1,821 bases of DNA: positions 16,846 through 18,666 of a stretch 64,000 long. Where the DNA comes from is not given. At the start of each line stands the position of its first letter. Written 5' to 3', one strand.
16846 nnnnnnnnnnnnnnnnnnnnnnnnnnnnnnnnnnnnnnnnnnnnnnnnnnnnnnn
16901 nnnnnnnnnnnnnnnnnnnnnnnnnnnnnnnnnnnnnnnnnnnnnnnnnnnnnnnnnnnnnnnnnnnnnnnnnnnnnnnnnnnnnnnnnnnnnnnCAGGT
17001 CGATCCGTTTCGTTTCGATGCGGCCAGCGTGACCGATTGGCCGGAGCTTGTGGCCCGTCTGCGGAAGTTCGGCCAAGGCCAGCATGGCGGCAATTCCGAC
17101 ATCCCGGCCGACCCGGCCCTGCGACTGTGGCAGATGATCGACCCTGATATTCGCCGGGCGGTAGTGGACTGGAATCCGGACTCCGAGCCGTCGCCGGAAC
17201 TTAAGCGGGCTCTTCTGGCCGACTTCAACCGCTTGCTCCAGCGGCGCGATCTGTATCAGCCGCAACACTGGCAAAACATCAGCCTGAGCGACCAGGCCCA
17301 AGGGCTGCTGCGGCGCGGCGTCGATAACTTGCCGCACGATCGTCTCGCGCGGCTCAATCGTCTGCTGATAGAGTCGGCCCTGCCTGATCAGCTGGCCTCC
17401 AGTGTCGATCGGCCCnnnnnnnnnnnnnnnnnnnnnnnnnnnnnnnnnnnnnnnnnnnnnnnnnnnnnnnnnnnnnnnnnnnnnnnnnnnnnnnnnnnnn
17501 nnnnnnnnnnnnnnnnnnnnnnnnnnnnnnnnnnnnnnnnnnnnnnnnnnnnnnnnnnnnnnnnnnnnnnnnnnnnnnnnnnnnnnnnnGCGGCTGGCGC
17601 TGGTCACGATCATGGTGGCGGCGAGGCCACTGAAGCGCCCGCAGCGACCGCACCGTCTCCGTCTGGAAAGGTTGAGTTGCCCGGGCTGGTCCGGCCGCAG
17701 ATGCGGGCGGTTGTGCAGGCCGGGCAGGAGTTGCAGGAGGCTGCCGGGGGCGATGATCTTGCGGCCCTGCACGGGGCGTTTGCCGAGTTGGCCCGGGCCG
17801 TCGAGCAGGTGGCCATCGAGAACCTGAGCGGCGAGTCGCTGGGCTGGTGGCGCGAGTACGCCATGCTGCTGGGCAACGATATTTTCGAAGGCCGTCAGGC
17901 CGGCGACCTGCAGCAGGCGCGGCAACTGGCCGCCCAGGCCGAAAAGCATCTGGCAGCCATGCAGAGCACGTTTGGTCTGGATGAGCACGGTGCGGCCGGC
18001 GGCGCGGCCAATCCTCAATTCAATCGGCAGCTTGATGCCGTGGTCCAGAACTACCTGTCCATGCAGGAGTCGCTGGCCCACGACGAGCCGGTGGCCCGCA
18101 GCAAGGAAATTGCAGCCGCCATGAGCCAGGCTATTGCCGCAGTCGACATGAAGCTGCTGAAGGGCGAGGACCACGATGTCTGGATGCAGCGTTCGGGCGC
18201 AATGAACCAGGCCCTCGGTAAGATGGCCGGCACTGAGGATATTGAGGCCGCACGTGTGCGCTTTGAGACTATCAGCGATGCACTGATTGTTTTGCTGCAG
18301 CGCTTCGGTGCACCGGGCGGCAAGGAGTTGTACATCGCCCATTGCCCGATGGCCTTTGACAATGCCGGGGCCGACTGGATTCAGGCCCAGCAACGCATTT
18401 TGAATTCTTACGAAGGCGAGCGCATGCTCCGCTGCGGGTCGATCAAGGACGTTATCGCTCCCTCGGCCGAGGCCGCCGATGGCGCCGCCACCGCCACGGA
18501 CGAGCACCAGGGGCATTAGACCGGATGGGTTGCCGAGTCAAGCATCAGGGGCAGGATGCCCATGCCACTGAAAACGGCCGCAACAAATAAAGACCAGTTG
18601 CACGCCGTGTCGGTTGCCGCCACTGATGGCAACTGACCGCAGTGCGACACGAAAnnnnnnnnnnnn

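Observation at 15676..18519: Membrane fusion protein carrying two heavy-metal-binding domains and a fused DUF3347-like C-terminal domain (947 aa)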

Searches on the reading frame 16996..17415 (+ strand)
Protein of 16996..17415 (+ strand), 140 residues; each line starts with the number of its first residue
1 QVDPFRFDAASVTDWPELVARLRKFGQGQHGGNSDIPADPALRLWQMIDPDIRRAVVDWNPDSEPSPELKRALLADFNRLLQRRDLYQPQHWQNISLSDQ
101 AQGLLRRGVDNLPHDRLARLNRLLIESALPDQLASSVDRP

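Call 47: search_protein_families(library=pfam, proteins=[window:16996-17415:+], max_evalue=10)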
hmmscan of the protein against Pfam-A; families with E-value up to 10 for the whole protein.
window:16996-17415:+ (140 aa): 0 families

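Call 73: search_protein_representatives(protein=window:16996-17415:+)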
Query: 140 residues. Proteins with E-value up to 0.001 (for the whole library): 697; up to 1e-10: 69; up to 1e-30: 4. The best 150 are listed.
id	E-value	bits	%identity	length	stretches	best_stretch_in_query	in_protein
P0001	6.2e-86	301.6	100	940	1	1-140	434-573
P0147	5.6e-41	155.9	32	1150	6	53-136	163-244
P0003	1.4e-37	144.9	53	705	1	1-140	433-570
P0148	2.1e-36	141.1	29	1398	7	70-136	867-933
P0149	1.7e-25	105.7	28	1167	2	42-137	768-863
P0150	8.0e-23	97.0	32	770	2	7-137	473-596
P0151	1.6e-20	89.6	25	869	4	12-134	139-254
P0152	2.1e-20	89.2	28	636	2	11-136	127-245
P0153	2.7e-18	82.4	28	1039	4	12-136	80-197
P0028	4.5e-18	81.6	39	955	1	2-139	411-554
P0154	2.1e-17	79.5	41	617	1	2-140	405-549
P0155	2.7e-17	79.1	37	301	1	3-135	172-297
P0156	1.4e-16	76.8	31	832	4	43-135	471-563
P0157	1.4e-16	76.8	31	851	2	3-126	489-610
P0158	4.6e-16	75.1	30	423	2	3-135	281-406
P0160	1.5e-15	73.4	34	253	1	1-135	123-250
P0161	1.5e-15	73.4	29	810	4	44-135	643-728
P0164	1.4e-14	70.3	29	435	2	2-137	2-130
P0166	3.3e-14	69.1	34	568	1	1-138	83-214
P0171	1.7e-13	66.8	46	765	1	39-136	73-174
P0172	2.1e-13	66.5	36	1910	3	59-137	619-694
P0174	2.9e-13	66.0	40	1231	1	5-137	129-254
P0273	4.9e-09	52.3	28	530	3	53-130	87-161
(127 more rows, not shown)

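Call 74: search_protein_families(library=pfam, proteins=[P0147, P0148, P0149, P0151, P0152, P0153, P0155, P0160, P0166, P0171], max_evalue=0.001)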
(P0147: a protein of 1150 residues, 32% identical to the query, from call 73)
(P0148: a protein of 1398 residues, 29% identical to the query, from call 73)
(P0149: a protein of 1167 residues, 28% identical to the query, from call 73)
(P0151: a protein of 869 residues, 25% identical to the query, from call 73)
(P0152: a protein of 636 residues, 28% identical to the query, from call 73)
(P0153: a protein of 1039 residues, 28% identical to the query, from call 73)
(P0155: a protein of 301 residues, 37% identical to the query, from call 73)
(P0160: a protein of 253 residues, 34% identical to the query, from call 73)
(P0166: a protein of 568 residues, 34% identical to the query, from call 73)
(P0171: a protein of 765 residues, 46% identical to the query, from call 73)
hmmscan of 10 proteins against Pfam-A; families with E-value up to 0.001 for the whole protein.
P0147 (1150 aa): 3 families
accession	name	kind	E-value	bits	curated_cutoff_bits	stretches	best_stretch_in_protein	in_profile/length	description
PF11829.13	DUF3349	-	9.9e-06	26.7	28.3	0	508-570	30-91/94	Protein of unknown function (DUF3349)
PF17816.7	PDZ_4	-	1.2e-05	26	23.1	0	522-561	55-94/114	PDZ domain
PF22979.2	HTH_69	-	3.8e-05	23.9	27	0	666-680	18-32/69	Winged helix-turn-helix domain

P0148 (1398 aa): 0 families

P0149 (1167 aa): 0 families

P0151 (869 aa): 0 families

P0152 (636 aa): 3 families
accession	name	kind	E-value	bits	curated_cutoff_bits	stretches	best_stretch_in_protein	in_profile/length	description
PF13360.13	PQQ_2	-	5.1e-19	69.3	27.6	1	303-422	11-130/233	Outer membrane protein assembly factor BamB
PF13570.13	Beta-prop_ACSF4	-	9.2e-14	52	133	1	286-427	104-243/329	Beta-alanine-activating enzyme, beta-propeller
PF01011.28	PQQ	-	4.8e-06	26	26.7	0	586-604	266-284/595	Glucose/ethanol/alcohol dehydrogenase, beta-propeller domain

P0153 (1039 aa): 8 families
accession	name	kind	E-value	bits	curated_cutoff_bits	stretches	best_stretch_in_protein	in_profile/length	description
PF00005.33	ABC_tran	-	3.8e-36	125.2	25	3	716-865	1-124/137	ABC transporter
PF02463.25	SMC_N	-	2.2e-11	44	40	1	258-354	135-200/220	RecF/RecN/SMC N terminal domain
PF13304.12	AAA_21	-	5.3e-07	30.4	27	0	806-928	190-299/304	AAA domain, putative AbiEii toxin, Type IV TA system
PF13558.12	SbcC_Walker_B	-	2.2e-05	25.1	27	0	850-910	33-87/90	SbcC/RAD50-like, Walker B motif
PF20703.3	nSTAND1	-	3e-05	24.3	27.1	0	710-745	17-52/379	Novel STAND NTPase 1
PF13555.12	AAA_29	-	4.8e-05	23.5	27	0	29-52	15-38/61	P-loop containing region of AAA domain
PF03193.22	RsgA_GTPase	-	0.00015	22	30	0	12-58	83-128/174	RsgA GTPase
PF25201.1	nSTAND6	-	0.00083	19.8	27.7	0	710-748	2-40/148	Novel STAND NTPase 6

P0155 (301 aa): 0 families

P0160 (253 aa): 2 families
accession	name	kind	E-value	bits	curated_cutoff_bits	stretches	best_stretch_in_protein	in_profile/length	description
PF19335.5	HMBD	-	3.5e-09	36.9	23.6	1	55-80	1-26/28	Heavy metal binding domain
PF16576.10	HlyD_D23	-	2.5e-05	24.1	30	1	2-33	183-214/214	Barrel-sandwich domain of CusB or HlyD membrane-fusion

P0166 (568 aa): 2 families
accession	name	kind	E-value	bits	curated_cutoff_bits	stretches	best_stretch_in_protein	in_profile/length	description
PF11827.13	DUF3347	-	2.9e-20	73.4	25.5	1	415-504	1-90/93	Protein of unknown function (DUF3347)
PF19335.5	HMBD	-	4.7e-08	33.3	23.6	1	20-45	1-26/28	Heavy metal binding domain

P0171 (765 aa): 2 families
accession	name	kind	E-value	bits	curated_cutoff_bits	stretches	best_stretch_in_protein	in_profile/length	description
PF12679.13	ABC2_membrane_2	-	5e-13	49.4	27.2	1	6-333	2-195/283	ABC-2 family transporter protein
PF12698.13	ABC2_membrane_3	-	2.9e-06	27.1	31.6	1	210-334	160-283/347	ABC-2 family transporter protein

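Call 79: search_protein_families(library=pfam, alignment_id=A3, max_evalue=0.00001)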
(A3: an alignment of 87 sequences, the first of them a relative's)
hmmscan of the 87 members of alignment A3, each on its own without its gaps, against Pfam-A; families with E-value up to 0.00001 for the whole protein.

A. member 1, P0150 (770 aa): 4 families
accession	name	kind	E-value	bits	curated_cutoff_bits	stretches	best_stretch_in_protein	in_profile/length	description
PF12799.13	LRR_4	-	8.1e-31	105.8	27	3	686-726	1-42/44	Leucine Rich repeats (2 copies)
PF13855.12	LRR_8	-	6.5e-21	74.3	27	1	635-673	20-61/61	Leucine rich repeat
PF23598.1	LRR_14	-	4.4e-09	36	40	0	309-461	71-220/353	Leucine-rich repeat region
PF14580.12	LRR_9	-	1.5e-07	31.6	30.5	0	305-404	39-148/175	Leucine-rich repeat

B. families by the number of members that match (of 87 scanned): 61 families (the first 25 are shown)
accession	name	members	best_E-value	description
PF12679.13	ABC2_membrane_2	12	4.9e-16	ABC-2 family transporter protein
PF19335.5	HMBD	5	2.2e-23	Heavy metal binding domain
PF19572.5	PorV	4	1.4e-13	Type IX secretion system protein PorV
PF16576.10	HlyD_D23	3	2.1e-76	Barrel-sandwich domain of CusB or HlyD membrane-fusion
PF13437.12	HlyD_3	3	2.9e-20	HlyD family secretion protein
PF13304.12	AAA_21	3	5.4e-13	AAA domain, putative AbiEii toxin, Type IV TA system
PF11827.13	DUF3347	2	2.9e-20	Protein of unknown function (DUF3347)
PF13360.13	PQQ_2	2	5.1e-19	Outer membrane protein assembly factor BamB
PF13175.12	AAA_15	2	4.9e-18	AAA ATPase domain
PF13570.13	Beta-prop_ACSF4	2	9.2e-14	Beta-alanine-activating enzyme, beta-propeller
PF12698.13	ABC2_membrane_3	2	2.7e-06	ABC-2 family transporter protein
PF00496.27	SBP_bac_5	1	1.1e-85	Bacterial extracellular solute-binding proteins, family 5 Middle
PF00854.27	PTR2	1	2.5e-58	POT family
PF00069.31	Pkinase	1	4.3e-42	Protein kinase domain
PF03781.23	FGE-sulfatase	1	3.6e-40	Sulfatase-modifying factor enzyme 1-like domain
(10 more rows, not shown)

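Call 81: list_cluster_members(proteins=[P0147, P0148, P0150, P0152, P0153, P0171, P0161, P0172, P0174, P0155])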
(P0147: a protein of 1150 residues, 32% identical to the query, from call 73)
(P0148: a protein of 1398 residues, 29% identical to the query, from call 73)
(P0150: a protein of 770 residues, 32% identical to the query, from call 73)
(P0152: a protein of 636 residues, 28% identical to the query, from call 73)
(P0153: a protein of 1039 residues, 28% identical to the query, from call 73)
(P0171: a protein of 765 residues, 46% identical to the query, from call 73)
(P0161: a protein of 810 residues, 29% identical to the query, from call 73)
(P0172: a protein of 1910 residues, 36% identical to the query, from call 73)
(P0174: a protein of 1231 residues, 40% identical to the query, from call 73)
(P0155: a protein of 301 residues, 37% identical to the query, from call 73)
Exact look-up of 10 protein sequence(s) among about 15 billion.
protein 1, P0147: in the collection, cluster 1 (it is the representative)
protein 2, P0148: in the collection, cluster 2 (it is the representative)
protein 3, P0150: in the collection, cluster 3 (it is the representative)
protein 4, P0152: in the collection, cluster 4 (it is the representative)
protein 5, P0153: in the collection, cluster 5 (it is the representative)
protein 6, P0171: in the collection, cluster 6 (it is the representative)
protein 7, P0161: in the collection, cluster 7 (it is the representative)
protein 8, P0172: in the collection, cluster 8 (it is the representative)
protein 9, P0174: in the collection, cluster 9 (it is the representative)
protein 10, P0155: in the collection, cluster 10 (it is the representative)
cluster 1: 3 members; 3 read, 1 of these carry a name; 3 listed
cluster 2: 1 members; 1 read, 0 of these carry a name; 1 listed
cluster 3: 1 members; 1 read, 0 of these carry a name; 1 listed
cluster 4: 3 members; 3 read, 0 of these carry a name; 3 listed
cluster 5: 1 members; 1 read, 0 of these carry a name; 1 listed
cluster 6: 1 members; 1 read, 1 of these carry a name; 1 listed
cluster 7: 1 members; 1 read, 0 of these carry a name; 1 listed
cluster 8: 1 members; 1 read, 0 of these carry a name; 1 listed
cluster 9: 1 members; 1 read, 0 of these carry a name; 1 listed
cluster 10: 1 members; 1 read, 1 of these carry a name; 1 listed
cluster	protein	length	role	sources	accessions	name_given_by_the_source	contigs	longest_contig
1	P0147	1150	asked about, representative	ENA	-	-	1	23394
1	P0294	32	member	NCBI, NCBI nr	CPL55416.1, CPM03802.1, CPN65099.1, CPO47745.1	Uncharacterised protein [Bordetella pertussis]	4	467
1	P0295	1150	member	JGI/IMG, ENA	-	-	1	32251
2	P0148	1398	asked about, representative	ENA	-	-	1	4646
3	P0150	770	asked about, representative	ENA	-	-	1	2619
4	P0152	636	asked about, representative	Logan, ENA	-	-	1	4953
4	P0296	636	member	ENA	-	-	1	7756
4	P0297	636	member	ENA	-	-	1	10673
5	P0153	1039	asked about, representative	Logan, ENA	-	-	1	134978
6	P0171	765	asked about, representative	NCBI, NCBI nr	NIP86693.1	MAG: ABC transporter permease subunit [Planctomycetales bacterium] | ABC transporter permease subunit [Planctomycetales bacterium]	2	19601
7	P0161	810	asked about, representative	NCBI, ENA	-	-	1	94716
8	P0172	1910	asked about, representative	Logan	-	-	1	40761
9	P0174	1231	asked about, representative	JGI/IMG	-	-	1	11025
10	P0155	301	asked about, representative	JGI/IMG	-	lipopolysaccharide export system protein LptA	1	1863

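Call 86: search_protein_families(library=ncbifam, proteins=[P0147, P0161, P0148, P0164, P0273, window:16996-17415:+], max_evalue=0.01)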
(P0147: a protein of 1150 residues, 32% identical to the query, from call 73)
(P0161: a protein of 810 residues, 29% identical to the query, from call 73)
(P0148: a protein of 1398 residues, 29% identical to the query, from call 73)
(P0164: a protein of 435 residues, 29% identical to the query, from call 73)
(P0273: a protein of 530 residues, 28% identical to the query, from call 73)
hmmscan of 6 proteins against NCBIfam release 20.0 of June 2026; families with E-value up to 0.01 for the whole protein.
P0147 (1150 aa): 0 families

P0161 (810 aa): 4 families
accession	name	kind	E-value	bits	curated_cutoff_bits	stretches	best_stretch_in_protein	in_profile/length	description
NF008723.0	PRK11718.1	equivalog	8.4e-08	32.3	139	0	616-659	67-110/161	sigma D regulator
TIGR01621.1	RluA-like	hypoth_equivalog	3.8e-05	23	222.3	0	509-561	115-167/217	TIGR01621 family pseudouridine synthase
TIGR04078.1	rSAM_yydG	equivalog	0.002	17.6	300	0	495-535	62-102/309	YydG family radical SAM peptide epimerase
NF001592.0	PRK00394.1-1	equivalog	0.0063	16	270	0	678-695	123-140/194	TATA-box-binding protein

P0148 (1398 aa): 0 families

P0164 (435 aa): 1 family
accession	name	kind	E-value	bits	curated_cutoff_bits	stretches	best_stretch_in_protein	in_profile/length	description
TIGR01639.1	P_fal_TIGR01639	paralog_domain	0.00037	20.5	25.75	0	58-80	10-32/61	Plasmodium falciparum uncharacterized domain TIGR01639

P0273 (530 aa): 1 family
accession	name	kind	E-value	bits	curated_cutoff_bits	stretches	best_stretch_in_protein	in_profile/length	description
TIGR00728.1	OPT_sfam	superfamily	0.0015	17.2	128.35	1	441-525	559-652/659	OPT family oligopeptide transporter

window:16996-17415:+ (140 aa): 0 families

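Call 89: search_solved_structures(query=A4, max_evalue=1)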
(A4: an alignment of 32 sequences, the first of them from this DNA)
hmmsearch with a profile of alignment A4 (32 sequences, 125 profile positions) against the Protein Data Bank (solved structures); distinct sequences matched with E-value up to 1: 16.
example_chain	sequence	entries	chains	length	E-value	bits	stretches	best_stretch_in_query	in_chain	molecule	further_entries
4l7w_A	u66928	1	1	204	0.01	19.4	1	19-84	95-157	HD domain-containing protein 2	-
4dmb_A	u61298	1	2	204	0.01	19.4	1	19-84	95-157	HD domain-containing protein 2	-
4l7e_A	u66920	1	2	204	0.01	19.4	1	19-84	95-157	HD domain-containing protein 2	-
4l1j_A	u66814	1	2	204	0.03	17.9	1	19-85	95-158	HD domain-containing protein 2 | HD domain-containing protein 2 (Phosphorylate)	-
8f5h_A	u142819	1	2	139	0.079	16.5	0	3-46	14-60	S2hlx_EX_19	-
8fgw_A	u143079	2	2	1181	0.096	16.2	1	2-71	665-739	WD repeat-containing protein 35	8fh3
8bbe_E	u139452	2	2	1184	0.097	16.2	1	2-71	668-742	WD repeat-containing protein 35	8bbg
7kua_A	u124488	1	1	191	0.15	15.6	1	86-113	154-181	Transcriptional regulator, MarR family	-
8hwn_B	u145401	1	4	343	0.44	14.1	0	58-98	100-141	DepB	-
5ica_B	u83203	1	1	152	0.61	13.7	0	13-85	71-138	Putative uncharacterized protein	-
5ic9_B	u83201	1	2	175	0.65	13.6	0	13-85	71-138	Putative uncharacterized protein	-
9swn_A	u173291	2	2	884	0.77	13.3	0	19-72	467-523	Telomerase reverse transcriptase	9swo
4a64_A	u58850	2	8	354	0.86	13.2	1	29-75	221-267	CULLIN-4B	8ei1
5t7v_SE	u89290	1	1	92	0.91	13.1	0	53-93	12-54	30S ribosomal protein S6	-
5tcu_SE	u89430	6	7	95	0.97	13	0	53-93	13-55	30S ribosomal protein S6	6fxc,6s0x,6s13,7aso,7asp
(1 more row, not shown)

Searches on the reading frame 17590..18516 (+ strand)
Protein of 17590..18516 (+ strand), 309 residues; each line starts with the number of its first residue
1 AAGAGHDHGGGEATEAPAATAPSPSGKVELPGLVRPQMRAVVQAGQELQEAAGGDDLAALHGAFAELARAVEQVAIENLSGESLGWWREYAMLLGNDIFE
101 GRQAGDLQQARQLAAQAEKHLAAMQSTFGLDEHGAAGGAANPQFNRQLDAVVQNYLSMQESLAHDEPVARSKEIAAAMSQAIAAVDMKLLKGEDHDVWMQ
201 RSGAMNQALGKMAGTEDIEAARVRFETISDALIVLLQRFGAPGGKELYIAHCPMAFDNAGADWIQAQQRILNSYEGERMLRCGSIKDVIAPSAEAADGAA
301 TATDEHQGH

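Call 14: search_solved_structures(query=window:17590-18516:+, max_evalue=10)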
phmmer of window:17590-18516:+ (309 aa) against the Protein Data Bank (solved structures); distinct sequences matched with E-value up to 10: 0.

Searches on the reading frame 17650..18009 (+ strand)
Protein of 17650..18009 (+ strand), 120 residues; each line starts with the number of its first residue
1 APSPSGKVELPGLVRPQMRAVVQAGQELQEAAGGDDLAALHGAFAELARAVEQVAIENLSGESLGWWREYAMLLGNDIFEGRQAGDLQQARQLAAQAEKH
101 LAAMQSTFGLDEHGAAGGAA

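Call 47: search_protein_families(library=pfam, proteins=[window:17650-18009:+], max_evalue=10)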
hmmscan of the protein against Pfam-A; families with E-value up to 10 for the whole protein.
window:17650-18009:+ (120 aa): 1 family
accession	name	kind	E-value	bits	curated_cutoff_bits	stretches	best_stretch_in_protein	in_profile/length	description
PF08898.15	DUF1843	-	0.015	16.3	23.3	1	80-103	9-32/52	Domain of unknown function (DUF1843)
